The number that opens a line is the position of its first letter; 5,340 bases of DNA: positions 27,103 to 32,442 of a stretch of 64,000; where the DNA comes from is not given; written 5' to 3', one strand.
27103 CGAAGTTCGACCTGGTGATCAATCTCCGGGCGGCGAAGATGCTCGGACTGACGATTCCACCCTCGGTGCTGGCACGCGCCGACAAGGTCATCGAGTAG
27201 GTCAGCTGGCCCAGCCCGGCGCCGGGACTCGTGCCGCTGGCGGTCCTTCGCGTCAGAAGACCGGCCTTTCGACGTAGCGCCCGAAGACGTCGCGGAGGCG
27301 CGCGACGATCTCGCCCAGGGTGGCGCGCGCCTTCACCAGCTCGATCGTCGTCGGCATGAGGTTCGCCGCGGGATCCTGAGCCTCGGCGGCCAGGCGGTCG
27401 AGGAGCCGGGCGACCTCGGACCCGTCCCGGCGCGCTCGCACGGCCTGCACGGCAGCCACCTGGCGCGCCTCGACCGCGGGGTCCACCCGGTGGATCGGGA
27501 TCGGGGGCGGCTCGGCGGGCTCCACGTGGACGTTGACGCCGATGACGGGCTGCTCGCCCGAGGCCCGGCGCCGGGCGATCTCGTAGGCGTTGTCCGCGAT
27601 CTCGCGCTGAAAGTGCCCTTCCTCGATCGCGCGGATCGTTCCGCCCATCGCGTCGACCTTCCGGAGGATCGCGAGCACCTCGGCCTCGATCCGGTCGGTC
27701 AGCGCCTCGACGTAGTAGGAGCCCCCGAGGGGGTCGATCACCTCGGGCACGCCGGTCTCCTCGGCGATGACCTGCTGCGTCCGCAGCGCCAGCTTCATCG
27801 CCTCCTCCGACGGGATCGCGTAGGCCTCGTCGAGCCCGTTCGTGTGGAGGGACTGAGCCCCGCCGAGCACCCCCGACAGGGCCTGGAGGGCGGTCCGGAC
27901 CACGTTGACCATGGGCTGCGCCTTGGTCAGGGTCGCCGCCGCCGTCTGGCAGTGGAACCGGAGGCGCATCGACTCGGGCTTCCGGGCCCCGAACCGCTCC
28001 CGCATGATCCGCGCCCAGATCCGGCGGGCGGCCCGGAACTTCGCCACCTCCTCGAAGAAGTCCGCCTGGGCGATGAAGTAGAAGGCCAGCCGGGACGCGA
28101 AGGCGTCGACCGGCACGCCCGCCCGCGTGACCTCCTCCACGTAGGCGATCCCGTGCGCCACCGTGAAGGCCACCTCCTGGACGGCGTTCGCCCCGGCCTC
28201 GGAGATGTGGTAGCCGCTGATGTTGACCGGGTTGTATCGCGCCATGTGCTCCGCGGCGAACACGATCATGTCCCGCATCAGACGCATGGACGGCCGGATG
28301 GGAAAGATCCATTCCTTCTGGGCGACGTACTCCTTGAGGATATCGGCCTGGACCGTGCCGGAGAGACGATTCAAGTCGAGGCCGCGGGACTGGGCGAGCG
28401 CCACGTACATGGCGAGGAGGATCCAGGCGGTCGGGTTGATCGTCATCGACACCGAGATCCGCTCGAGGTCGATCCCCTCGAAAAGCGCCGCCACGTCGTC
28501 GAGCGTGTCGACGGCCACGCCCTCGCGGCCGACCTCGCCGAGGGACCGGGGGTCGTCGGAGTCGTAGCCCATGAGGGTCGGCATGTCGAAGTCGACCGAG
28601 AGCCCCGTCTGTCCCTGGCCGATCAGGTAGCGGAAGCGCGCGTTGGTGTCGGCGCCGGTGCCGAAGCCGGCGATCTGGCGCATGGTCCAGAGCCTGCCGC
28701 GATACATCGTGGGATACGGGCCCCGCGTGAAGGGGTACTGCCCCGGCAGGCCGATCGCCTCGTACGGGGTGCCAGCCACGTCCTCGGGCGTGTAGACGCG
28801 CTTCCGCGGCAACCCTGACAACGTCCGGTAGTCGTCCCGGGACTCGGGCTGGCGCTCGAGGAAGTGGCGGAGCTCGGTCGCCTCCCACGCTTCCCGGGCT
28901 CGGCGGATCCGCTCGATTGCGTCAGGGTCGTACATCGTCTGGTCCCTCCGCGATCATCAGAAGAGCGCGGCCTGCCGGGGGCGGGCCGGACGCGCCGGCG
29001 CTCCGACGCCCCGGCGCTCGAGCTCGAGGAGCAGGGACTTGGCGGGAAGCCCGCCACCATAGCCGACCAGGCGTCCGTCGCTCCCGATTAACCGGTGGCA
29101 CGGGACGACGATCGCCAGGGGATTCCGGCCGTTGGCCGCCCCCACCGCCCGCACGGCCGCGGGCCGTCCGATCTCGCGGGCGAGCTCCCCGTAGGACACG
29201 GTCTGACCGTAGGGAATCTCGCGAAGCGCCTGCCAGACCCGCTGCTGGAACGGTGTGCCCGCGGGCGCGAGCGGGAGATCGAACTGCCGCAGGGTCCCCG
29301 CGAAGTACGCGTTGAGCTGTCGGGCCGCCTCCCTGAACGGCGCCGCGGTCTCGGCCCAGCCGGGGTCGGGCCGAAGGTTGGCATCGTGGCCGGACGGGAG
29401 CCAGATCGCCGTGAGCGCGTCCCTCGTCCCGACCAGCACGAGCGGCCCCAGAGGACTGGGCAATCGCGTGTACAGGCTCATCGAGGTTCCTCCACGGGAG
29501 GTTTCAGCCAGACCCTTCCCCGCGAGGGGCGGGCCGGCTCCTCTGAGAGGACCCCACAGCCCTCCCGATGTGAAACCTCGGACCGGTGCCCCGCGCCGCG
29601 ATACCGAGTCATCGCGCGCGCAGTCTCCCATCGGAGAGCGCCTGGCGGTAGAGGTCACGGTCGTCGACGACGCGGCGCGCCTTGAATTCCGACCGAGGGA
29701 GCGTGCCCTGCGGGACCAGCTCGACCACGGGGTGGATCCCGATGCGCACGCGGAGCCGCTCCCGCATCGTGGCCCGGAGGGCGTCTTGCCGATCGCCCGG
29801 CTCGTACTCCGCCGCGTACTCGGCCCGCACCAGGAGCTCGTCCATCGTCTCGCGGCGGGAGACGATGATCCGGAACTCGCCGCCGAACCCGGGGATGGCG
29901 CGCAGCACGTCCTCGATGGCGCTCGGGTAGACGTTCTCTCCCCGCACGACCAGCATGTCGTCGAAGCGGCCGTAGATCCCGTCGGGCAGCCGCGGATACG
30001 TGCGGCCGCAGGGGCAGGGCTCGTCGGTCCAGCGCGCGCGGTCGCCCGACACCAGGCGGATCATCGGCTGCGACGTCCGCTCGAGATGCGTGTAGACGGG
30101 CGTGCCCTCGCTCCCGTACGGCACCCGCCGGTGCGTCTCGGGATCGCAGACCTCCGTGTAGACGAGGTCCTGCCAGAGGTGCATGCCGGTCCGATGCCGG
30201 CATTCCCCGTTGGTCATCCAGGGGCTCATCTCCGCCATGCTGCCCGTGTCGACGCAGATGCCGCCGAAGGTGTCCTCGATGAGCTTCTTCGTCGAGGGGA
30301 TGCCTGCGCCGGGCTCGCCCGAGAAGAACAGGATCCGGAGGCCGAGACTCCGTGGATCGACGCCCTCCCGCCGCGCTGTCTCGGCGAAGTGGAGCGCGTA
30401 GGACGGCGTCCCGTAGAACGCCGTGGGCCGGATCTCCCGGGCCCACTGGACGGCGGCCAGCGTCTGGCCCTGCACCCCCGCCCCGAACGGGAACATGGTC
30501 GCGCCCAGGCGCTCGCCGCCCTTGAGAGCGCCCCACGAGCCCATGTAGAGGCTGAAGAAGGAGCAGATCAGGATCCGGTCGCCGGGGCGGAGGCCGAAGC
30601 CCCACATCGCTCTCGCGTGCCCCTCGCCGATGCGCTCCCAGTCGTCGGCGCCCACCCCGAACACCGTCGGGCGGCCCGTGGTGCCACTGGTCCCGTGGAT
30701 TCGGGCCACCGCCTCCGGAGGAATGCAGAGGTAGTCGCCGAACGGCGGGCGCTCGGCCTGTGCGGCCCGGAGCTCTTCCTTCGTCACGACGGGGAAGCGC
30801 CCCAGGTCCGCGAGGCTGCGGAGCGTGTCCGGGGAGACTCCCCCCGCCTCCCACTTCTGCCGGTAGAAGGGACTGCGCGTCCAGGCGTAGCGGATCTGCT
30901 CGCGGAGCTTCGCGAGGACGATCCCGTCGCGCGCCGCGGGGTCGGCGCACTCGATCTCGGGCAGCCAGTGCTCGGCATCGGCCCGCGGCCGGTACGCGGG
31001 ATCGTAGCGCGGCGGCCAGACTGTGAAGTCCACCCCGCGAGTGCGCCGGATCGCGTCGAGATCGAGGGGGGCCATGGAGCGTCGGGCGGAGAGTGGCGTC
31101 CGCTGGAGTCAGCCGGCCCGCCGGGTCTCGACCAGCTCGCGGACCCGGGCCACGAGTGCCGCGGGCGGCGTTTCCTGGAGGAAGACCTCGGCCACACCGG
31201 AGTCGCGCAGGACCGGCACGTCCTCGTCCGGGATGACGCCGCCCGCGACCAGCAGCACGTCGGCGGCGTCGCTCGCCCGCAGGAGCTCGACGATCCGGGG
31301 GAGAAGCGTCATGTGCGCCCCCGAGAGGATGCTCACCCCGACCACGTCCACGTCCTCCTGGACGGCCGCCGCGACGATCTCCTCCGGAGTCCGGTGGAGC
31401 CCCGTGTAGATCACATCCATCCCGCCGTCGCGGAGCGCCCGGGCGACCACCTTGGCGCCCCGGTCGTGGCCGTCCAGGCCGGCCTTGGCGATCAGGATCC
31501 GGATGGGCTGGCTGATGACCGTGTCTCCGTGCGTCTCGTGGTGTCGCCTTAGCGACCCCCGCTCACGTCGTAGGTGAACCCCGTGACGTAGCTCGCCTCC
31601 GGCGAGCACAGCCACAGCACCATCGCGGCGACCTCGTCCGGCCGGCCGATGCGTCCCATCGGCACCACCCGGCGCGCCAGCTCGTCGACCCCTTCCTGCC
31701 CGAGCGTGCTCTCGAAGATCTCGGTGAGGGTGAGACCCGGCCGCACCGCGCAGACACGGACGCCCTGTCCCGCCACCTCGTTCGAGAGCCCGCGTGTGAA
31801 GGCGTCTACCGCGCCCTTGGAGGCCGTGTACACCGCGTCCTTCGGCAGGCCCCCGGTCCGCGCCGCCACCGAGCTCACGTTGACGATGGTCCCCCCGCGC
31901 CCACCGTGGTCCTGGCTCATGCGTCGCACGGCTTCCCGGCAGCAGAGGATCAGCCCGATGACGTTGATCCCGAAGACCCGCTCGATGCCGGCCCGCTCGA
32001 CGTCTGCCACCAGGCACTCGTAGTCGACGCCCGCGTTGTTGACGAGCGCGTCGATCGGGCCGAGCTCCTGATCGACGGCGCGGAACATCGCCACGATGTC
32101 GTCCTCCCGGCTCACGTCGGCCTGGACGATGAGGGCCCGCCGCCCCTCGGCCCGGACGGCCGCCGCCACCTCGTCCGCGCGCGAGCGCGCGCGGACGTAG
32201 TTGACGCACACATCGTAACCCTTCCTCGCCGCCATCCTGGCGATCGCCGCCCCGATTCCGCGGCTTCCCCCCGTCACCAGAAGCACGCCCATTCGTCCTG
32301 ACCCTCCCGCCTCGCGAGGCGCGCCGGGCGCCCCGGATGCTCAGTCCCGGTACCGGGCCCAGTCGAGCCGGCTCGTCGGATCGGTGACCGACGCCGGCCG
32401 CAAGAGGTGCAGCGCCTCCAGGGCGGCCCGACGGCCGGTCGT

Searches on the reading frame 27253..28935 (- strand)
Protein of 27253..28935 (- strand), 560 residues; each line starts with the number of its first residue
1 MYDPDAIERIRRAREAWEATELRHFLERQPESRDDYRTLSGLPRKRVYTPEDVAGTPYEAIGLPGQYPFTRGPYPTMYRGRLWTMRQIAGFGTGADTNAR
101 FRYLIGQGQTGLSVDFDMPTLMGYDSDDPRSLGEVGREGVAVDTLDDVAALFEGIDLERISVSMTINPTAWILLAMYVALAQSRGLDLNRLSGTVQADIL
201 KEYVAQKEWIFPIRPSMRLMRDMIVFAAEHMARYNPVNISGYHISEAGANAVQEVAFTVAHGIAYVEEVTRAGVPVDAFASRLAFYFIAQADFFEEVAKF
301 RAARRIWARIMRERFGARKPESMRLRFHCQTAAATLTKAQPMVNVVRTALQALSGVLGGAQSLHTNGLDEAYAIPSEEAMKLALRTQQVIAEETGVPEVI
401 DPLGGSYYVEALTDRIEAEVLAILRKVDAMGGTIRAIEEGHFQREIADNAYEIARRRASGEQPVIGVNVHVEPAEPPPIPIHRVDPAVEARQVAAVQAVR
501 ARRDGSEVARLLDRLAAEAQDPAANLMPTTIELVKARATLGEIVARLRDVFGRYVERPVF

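Call 60: search_protein_families(library=pfam, proteins=[window:27253-28935:-], max_evalue=0.00001)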
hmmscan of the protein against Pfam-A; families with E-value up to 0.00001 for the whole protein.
window:27253-28935:- (560 aa): 1 family
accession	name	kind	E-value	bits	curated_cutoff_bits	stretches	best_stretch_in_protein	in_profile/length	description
PF01642.28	MM_CoA_mutase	-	1.7e-209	697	22.1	1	37-552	1-512/512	Methylmalonyl-CoA mutase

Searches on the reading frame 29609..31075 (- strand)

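Call 60: search_protein_families(library=pfam, proteins=[window:29609-31075:-], max_evalue=0.00001)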
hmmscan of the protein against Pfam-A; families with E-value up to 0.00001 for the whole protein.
window:29609-31075:- (488 aa): 2 families
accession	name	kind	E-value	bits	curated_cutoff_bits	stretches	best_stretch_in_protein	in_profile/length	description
PF14535.12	AMP-binding_C_2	-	4.5e-24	85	25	1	379-473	1-96/96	AMP-binding enzyme C-terminal domain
PF00501.34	AMP-binding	-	7.5e-09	35.3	29.9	1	117-324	158-370/384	AMP-binding enzyme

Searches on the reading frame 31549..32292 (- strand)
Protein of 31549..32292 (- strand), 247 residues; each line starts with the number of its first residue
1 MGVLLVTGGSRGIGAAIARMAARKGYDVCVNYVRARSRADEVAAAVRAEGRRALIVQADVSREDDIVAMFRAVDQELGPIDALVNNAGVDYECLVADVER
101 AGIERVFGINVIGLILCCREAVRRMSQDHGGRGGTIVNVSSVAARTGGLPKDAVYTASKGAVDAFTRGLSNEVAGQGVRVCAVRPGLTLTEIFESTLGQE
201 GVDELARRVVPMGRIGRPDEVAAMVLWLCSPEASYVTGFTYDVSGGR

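Call 60: search_protein_families(library=pfam, proteins=[window:31549-32292:-], max_evalue=0.00001)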
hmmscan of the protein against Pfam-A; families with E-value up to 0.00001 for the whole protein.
window:31549-32292:- (247 aa): 3 families
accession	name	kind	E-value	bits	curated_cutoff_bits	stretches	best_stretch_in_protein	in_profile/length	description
PF13561.12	adh_short_C2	-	8.4e-58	196.2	27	1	11-246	6-234/236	Enoyl-(Acyl carrier protein) reductase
PF00106.31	adh_short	-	2.7e-52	177.5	26.6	1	3-196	2-190/195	short chain dehydrogenase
PF08659.16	KR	-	6.6e-14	52.7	22.6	1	2-171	1-165/180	KR domain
